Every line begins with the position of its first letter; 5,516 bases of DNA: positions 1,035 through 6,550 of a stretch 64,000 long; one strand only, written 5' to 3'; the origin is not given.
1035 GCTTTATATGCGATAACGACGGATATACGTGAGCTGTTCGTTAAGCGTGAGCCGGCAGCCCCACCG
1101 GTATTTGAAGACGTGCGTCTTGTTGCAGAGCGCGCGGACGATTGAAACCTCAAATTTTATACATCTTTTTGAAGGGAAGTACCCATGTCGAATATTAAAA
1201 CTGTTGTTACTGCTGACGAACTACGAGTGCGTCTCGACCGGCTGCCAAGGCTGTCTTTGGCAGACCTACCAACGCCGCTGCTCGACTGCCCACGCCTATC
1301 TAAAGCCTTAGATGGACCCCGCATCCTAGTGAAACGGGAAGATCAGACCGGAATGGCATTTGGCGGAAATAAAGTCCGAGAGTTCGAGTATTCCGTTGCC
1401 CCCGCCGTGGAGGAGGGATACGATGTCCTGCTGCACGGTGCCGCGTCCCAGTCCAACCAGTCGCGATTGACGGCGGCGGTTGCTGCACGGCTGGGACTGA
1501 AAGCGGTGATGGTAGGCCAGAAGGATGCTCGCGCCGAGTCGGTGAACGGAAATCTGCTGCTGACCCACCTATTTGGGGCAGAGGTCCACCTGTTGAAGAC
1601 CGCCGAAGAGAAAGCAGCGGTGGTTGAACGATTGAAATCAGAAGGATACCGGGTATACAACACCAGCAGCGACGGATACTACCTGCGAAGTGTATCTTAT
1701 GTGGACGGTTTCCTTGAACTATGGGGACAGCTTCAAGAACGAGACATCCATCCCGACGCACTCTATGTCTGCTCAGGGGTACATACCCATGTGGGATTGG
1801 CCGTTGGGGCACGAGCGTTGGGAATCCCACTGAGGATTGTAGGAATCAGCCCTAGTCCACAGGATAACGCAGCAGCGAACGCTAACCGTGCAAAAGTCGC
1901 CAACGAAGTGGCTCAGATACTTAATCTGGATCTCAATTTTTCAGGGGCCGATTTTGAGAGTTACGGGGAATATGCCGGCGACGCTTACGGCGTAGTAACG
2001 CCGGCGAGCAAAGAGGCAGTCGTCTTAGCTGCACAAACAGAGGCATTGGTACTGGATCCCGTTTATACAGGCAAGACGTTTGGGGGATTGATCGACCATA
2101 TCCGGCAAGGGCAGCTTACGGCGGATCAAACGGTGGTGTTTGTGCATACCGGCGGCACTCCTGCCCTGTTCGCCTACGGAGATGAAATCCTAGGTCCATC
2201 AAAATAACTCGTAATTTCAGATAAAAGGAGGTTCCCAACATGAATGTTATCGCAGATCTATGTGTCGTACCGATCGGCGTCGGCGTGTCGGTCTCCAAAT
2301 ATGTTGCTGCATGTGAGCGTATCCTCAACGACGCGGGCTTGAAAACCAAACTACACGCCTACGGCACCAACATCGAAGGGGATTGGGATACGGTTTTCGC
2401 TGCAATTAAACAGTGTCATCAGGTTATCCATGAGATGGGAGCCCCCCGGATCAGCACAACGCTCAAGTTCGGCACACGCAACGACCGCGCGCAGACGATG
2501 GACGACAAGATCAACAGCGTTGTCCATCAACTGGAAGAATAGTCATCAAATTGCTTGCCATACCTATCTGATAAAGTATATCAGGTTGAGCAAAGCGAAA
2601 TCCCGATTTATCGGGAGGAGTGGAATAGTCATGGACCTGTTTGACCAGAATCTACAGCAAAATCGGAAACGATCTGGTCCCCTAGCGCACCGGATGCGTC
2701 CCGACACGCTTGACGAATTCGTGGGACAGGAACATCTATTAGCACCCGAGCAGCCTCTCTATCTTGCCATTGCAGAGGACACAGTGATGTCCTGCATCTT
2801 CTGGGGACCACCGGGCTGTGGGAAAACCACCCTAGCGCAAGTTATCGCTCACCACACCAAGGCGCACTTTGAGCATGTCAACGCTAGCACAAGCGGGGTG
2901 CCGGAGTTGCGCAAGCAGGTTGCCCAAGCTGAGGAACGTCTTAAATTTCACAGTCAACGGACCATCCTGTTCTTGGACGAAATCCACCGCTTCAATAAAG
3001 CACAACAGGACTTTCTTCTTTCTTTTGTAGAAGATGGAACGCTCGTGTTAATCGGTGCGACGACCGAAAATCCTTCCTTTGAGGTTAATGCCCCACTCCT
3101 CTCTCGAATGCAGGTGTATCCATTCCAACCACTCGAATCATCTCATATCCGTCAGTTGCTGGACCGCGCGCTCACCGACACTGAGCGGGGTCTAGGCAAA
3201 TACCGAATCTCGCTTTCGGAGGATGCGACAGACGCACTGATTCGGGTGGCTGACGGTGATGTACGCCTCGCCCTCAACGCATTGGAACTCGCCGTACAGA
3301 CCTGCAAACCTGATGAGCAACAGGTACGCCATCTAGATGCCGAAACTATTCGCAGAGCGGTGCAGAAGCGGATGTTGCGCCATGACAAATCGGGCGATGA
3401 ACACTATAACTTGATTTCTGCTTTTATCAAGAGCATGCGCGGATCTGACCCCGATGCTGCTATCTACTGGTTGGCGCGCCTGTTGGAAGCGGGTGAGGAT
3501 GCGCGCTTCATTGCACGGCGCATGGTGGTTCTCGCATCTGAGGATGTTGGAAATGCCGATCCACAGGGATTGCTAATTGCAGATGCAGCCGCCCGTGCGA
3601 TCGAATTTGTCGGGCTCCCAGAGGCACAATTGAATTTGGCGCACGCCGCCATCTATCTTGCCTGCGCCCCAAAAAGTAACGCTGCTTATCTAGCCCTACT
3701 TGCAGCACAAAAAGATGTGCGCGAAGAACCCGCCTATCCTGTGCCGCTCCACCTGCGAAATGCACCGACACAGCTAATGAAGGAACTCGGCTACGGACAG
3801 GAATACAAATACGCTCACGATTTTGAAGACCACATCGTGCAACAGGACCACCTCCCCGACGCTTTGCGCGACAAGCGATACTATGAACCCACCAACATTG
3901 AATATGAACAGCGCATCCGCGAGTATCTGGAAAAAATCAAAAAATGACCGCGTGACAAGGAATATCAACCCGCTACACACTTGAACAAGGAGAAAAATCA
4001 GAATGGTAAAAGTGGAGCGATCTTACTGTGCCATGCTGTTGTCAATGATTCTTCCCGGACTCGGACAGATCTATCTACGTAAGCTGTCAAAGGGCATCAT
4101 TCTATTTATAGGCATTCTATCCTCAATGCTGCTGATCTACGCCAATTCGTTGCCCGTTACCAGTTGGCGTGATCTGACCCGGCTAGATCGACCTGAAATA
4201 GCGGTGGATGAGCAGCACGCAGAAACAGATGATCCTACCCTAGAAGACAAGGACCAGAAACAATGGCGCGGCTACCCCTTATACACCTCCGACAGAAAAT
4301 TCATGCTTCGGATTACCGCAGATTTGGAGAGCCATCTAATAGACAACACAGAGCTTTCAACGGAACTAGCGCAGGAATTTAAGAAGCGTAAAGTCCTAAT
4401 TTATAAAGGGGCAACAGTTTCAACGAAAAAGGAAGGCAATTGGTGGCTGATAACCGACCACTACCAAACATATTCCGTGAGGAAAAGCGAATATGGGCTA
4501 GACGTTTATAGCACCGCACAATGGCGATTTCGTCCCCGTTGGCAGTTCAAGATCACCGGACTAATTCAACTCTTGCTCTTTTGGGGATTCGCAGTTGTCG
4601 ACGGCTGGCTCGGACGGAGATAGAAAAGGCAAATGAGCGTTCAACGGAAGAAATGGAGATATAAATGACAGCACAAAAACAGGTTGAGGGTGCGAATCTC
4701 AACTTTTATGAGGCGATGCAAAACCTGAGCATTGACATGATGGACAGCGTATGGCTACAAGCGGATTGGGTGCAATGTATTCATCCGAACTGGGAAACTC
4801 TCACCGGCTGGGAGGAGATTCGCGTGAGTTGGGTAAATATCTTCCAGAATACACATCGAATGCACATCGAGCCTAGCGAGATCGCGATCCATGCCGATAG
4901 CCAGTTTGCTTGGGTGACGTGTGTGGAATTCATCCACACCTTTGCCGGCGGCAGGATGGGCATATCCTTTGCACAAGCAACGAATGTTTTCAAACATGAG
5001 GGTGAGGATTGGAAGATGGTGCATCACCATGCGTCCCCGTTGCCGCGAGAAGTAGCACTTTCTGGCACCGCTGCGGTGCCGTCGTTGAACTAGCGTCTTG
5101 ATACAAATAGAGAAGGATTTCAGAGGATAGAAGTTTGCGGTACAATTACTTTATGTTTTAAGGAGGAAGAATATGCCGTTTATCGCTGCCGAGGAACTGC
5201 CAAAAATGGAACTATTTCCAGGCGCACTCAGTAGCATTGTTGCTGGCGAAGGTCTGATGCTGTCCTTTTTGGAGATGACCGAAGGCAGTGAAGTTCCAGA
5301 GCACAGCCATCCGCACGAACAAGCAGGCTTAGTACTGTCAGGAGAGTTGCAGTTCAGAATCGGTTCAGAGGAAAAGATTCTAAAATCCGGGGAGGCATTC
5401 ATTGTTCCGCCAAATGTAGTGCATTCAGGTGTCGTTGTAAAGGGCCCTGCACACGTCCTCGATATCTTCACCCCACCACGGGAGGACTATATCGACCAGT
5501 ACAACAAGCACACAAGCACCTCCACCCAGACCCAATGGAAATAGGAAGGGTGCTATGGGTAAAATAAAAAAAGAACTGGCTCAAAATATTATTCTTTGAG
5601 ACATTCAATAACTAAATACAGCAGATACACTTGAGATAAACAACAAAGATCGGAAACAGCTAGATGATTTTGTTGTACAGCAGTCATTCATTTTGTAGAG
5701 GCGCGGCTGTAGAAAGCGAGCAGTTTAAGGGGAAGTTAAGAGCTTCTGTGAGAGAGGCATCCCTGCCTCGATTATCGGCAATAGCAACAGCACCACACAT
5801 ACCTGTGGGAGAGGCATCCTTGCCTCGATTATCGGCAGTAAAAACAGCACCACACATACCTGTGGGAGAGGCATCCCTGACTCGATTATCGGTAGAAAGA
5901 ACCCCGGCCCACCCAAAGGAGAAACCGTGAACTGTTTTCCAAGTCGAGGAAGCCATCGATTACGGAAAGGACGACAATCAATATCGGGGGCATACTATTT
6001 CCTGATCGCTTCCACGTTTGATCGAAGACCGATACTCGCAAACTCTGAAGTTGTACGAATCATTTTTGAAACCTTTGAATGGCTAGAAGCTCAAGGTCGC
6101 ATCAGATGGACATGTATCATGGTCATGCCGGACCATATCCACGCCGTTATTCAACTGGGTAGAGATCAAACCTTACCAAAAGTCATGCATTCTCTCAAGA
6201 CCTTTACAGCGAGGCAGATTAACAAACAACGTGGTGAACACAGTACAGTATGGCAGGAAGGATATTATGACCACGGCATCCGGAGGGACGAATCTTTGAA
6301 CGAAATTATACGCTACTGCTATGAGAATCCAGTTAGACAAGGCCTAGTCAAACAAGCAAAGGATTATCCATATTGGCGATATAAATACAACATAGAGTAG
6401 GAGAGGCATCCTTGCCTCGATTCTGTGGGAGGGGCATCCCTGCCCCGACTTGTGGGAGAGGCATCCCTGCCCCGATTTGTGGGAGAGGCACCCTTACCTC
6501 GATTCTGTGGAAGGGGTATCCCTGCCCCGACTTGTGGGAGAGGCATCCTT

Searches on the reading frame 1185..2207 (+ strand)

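Call 19: search_protein_families(library=pfam, proteins=[window:1185-2207:+], max_evalue=0.001)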
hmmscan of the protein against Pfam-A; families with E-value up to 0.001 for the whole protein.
window:1185-2207:+ (340 aa): 1 family
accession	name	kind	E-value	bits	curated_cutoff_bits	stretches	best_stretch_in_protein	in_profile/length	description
PF00291.31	PALP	-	7.2e-42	144.2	35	1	24-323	2-295/295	Pyridoxal-phosphate dependent enzyme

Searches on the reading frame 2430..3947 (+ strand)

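Call 19: search_protein_families(library=pfam, proteins=[window:2430-3947:+], max_evalue=0.001)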
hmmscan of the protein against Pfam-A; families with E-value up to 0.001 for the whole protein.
window:2430-3947:+ (505 aa): 16 families
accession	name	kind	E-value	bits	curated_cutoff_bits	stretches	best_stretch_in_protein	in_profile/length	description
PF12002.13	MgsA_C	-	1.1e-72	243.8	27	1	338-504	1-167/167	MgsA AAA+ ATPase C terminal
PF16193.11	AAA_assoc_2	-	2e-28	98.9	34.3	1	257-337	2-81/81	AAA C-terminal domain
PF00004.35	AAA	-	7.6e-19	68.9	21.2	1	123-229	2-125/131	ATPase family associated with various cellular activities (AAA)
PF05496.18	RuvB_N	-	2.6e-16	60.2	27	1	89-214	1-123/159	Holliday junction DNA helicase RuvB P-loop domain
PF13173.12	AAA_14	-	3.1e-08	34.1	27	1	123-236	6-124/129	AAA domain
PF07728.20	AAA_5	-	1.6e-07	31.9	22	1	123-211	3-101/139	AAA domain (dynein-related subfamily)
PF00158.32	Sigma54_activat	-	2.8e-06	27.5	20.2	1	166-214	82-131/168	Sigma-54 interaction domain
PF01078.27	Mg_chelatase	-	5.1e-06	26.5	20.3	0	113-140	16-43/207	Magnesium chelatase, subunit ChlI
PF13191.12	AAA_16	-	2.1e-05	25.6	32.6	0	97-146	2-51/167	AAA ATPase domain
PF13401.12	AAA_22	-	2.6e-05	25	27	0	121-165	7-55/130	AAA domain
PF07724.20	AAA_2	-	3.7e-05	24.3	27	1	119-205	3-104/166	AAA domain (Cdc48 subfamily)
PF01443.25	Viral_helicase1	-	7.4e-05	23.1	21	1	126-197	5-80/228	Viral superfamily 1 RNA helicase core domain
PF13207.12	AAA_17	-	0.00024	21.8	27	0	126-154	2-28/136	AAA domain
PF20720.3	nSTAND3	-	0.00034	20.8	27.2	1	122-184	20-73/155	Novel STAND NTPase 3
PF00005.33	ABC_tran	-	0.00045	21.3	25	0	124-180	16-70/137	ABC transporter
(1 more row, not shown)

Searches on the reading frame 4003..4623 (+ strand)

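Call 19: search_protein_families(library=pfam, proteins=[window:4003-4623:+], max_evalue=0.001)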
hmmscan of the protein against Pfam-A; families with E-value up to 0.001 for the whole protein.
window:4003-4623:+ (206 aa): 2 families
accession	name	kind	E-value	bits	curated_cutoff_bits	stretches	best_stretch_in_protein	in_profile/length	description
PF18935.5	DUF5683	-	5.9e-07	30.1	26.7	1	9-83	7-83/151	Family of unknown function (DUF5683)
PF20382.3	DUF6677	-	0.00056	20.9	24.3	1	10-41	2-33/116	Family of unknown function (DUF6677)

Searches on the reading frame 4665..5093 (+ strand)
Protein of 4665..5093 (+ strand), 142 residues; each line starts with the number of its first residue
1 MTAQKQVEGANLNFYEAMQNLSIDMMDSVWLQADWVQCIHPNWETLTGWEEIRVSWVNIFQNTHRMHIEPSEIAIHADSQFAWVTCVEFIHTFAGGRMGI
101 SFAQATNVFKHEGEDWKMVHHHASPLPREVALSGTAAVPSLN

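Call 47: search_protein_families(library=pfam, proteins=[window:4665-5093:+], max_evalue=0.1)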
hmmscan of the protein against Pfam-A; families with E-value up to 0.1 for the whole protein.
window:4665-5093:+ (142 aa): 4 families
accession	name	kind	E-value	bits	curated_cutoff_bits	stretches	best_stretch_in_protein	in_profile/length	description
PF13474.12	SnoaL_3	-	3.1e-26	92.5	22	1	7-125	1-118/121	SnoaL-like domain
PF12680.13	SnoaL_2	-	0.00035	21.6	27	1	13-113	3-96/102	SnoaL-like domain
PF14534.12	DUF4440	-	0.00054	20.8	25.2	1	16-118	10-107/107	Domain of unknown function (DUF4440)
PF08332.16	CaMKII_AD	-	0.0046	17.5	22.1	1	82-127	85-128/128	Calcium/calmodulin dependent protein kinase II association domain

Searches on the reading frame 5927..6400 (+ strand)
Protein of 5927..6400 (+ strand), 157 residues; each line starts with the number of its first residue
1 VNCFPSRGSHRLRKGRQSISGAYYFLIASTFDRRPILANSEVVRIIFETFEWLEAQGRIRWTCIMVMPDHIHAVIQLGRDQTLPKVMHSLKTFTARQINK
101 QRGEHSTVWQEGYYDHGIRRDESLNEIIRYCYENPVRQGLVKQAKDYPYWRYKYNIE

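Call 19: search_protein_families(library=pfam, proteins=[window:5927-6400:+], max_evalue=0.001)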
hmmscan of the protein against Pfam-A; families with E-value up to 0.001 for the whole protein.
window:5927-6400:+ (157 aa): 1 family
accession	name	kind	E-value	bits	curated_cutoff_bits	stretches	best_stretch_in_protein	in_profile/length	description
PF01797.21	Y1_Tnp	-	1.2e-12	48.5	23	1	20-130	3-117/121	Transposase IS200 like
